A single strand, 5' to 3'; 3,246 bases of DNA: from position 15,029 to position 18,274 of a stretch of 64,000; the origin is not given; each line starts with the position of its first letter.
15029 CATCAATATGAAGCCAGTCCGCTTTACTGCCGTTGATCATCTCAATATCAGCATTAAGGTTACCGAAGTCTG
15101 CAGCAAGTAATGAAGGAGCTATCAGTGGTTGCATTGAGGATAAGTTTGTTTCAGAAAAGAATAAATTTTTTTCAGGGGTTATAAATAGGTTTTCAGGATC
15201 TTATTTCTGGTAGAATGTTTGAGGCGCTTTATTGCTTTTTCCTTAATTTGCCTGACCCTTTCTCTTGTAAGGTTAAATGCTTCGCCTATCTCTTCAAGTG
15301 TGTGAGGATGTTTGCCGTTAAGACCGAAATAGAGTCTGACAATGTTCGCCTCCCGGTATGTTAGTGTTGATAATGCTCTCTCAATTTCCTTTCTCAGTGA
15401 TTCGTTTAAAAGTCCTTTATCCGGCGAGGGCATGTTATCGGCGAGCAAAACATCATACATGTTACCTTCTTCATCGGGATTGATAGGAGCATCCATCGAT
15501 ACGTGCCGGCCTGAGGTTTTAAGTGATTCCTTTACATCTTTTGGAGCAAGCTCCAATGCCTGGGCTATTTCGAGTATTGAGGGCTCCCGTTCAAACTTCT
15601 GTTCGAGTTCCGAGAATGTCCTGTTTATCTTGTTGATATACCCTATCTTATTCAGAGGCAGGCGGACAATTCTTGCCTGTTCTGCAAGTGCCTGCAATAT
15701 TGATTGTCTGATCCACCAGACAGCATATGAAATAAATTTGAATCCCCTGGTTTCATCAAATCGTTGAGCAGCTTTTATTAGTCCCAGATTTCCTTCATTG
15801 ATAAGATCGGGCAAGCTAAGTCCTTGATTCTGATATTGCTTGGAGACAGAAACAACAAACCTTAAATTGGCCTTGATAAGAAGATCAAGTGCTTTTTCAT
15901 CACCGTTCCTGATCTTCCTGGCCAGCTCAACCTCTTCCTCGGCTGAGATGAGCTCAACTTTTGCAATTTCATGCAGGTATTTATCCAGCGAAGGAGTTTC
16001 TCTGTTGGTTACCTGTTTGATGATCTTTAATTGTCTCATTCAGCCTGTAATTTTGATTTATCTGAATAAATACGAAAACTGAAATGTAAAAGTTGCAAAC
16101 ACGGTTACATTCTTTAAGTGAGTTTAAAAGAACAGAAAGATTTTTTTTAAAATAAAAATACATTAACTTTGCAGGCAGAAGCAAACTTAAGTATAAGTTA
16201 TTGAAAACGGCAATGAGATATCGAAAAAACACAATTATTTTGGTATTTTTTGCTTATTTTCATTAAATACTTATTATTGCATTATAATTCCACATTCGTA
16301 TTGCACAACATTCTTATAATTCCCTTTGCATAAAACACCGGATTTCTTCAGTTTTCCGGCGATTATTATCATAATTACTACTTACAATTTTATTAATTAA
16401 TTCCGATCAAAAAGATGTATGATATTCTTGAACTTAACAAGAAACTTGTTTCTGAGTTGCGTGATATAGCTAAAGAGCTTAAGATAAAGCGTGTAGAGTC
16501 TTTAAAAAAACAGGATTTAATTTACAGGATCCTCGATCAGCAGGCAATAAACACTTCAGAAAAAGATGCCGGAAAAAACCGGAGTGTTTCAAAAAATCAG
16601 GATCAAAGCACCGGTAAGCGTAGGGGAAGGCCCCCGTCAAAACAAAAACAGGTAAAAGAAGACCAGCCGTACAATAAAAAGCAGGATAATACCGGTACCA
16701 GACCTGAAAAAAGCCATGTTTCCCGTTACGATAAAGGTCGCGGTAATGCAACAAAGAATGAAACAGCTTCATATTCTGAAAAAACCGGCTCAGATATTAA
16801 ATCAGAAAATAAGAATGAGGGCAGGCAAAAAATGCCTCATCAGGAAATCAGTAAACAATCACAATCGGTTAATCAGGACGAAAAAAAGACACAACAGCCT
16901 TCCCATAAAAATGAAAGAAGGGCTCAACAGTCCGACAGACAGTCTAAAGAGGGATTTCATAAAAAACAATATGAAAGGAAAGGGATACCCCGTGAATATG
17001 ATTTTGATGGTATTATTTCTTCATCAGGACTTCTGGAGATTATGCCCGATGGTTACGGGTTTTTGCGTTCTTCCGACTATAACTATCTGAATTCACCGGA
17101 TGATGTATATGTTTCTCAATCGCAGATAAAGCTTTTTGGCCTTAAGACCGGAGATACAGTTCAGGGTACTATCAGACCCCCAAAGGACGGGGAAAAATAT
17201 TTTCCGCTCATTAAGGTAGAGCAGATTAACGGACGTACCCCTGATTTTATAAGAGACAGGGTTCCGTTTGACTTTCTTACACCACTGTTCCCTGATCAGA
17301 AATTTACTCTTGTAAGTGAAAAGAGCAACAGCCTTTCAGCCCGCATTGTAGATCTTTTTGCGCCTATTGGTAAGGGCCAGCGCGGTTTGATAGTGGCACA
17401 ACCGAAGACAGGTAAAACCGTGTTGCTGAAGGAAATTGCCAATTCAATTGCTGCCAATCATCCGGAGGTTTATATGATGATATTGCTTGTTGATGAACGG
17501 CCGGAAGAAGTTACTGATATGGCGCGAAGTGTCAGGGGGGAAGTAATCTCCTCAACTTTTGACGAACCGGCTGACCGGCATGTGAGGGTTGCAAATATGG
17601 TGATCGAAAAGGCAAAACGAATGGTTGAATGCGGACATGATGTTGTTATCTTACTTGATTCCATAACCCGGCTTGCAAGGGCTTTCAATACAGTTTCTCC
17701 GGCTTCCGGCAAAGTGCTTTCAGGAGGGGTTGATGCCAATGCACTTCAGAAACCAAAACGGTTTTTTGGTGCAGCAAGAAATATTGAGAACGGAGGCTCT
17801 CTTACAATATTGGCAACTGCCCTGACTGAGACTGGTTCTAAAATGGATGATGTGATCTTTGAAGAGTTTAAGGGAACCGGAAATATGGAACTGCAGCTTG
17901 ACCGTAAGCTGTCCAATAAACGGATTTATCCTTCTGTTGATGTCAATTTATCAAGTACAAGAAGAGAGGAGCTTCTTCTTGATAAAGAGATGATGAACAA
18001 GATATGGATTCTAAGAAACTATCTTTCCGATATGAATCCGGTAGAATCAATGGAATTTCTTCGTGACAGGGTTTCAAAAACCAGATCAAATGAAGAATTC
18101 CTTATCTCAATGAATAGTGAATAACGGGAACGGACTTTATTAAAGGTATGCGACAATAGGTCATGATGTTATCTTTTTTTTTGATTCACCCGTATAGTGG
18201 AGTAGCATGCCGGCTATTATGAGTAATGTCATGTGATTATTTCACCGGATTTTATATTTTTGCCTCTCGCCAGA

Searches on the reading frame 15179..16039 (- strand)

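Call 87: search_protein_families(library=pfam, proteins=[window:15179-16039:-], max_evalue=0.00001)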
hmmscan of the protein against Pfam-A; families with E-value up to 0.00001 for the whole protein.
window:15179-16039:- (286 aa): 4 families
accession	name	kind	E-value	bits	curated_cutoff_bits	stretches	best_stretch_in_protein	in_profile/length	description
PF04539.22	Sigma70_r3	-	6.4e-19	68.3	25.3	1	135-208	3-76/78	Sigma-70 region 3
PF04542.20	Sigma70_r2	-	6.2e-18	64.8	24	1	54-123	1-70/71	Sigma-70 region 2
PF04545.22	Sigma70_r4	-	7.8e-17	61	24.1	1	222-275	1-50/50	Sigma-70, region 4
PF00140.25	Sigma70_r1_2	-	4.4e-13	49.4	22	1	17-48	2-33/34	Sigma-70 factor, region 1.2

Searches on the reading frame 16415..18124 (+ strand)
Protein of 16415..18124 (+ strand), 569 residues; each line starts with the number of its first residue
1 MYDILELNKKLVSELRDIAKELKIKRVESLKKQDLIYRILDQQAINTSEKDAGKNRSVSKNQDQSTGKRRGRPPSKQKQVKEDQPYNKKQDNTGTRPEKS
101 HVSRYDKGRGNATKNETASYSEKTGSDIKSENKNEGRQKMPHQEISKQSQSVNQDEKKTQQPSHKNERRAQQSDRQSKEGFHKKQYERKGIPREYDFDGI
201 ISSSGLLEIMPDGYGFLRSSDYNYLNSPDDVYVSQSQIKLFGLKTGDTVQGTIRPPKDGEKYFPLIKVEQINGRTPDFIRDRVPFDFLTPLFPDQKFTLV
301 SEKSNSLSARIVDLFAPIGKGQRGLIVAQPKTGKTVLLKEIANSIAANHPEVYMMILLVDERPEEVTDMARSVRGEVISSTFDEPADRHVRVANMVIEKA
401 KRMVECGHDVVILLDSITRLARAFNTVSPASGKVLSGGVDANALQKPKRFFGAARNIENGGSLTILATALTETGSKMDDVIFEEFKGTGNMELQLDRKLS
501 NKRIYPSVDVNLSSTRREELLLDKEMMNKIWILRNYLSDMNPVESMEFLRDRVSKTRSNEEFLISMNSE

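Call 87: search_protein_families(library=pfam, proteins=[window:16415-18124:+], max_evalue=0.00001)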
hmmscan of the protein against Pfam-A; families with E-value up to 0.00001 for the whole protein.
window:16415-18124:+ (569 aa): 3 families
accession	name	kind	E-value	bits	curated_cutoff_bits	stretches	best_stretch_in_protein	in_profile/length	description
PF07497.18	Rho_RNA_bind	-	4.2e-34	116.6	27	1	204-277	2-73/73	Rho termination factor, RNA-binding domain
PF00006.31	ATP-synt_ab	-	2.9e-28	99.4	29.5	1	310-513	3-211/213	ATP synthase alpha/beta family, nucleotide-binding domain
PF07498.18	Rho_N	-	4e-12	46.3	24.9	1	6-45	1-40/43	Rho termination factor, N-terminal domain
